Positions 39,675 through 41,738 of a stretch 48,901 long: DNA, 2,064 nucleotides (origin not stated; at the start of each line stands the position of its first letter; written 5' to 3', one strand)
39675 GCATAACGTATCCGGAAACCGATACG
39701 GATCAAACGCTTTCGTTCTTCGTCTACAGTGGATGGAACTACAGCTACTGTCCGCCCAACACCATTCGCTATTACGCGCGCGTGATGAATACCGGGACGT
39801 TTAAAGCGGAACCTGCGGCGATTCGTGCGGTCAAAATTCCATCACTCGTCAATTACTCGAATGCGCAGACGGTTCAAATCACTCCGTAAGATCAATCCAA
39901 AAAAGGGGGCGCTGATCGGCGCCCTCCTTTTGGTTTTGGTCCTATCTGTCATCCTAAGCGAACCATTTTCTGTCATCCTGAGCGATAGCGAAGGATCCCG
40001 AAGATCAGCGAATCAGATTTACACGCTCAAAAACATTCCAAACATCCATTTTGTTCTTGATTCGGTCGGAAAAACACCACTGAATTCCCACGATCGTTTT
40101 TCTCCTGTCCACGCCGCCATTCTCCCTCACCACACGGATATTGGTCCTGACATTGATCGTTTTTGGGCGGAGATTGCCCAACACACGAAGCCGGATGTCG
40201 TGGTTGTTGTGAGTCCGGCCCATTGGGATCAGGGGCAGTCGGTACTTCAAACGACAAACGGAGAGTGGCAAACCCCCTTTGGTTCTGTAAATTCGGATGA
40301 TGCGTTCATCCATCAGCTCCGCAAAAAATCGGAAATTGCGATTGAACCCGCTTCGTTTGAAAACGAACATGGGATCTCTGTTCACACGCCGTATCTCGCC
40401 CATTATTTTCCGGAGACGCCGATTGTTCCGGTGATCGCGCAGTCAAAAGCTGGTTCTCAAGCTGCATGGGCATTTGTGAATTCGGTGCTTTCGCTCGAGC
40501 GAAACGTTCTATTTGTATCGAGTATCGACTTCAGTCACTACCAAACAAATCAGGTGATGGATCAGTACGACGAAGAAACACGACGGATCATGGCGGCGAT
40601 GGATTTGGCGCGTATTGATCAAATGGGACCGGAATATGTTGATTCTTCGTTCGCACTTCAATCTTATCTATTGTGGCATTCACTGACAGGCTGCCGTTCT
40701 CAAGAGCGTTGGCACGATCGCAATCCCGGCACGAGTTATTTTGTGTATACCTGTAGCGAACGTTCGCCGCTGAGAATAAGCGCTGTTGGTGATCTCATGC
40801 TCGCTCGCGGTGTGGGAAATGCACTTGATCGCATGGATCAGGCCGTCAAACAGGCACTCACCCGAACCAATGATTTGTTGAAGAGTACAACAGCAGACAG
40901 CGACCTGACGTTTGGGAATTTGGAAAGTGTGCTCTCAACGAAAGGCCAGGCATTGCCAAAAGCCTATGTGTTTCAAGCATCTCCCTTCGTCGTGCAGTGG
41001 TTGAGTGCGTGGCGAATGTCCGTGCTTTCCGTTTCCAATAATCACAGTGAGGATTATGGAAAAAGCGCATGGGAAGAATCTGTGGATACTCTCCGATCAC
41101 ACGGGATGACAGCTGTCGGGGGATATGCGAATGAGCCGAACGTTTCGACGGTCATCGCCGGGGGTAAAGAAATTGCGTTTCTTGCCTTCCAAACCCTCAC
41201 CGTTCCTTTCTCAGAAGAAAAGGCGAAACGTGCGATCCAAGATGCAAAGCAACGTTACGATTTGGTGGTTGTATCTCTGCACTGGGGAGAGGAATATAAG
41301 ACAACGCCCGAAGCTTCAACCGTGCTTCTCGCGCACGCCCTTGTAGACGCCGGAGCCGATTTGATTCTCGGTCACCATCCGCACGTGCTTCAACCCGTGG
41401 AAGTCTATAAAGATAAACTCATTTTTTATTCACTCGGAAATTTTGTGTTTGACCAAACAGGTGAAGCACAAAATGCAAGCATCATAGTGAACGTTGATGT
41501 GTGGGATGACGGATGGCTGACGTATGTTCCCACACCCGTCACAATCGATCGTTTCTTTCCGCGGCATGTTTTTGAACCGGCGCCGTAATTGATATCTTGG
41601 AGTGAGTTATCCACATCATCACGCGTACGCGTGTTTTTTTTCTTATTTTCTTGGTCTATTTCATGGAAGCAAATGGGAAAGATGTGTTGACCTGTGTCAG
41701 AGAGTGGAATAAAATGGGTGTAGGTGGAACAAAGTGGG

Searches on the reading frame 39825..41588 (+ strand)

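Call 101: search_protein_families(library=pfam, proteins=[window:39825-41588:+], max_evalue=0.00001)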
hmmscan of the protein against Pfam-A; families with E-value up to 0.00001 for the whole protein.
window:39825-41588:+ (587 aa): 2 families
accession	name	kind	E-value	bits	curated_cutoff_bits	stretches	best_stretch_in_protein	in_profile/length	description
PF09587.15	PGA_cap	-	3.5e-63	213.9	27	1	318-544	2-255/255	Bacterial capsule synthesis protein PGA_cap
PF01875.22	Memo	-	1.3e-22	80.7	27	1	113-260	53-208/269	Memo-like protein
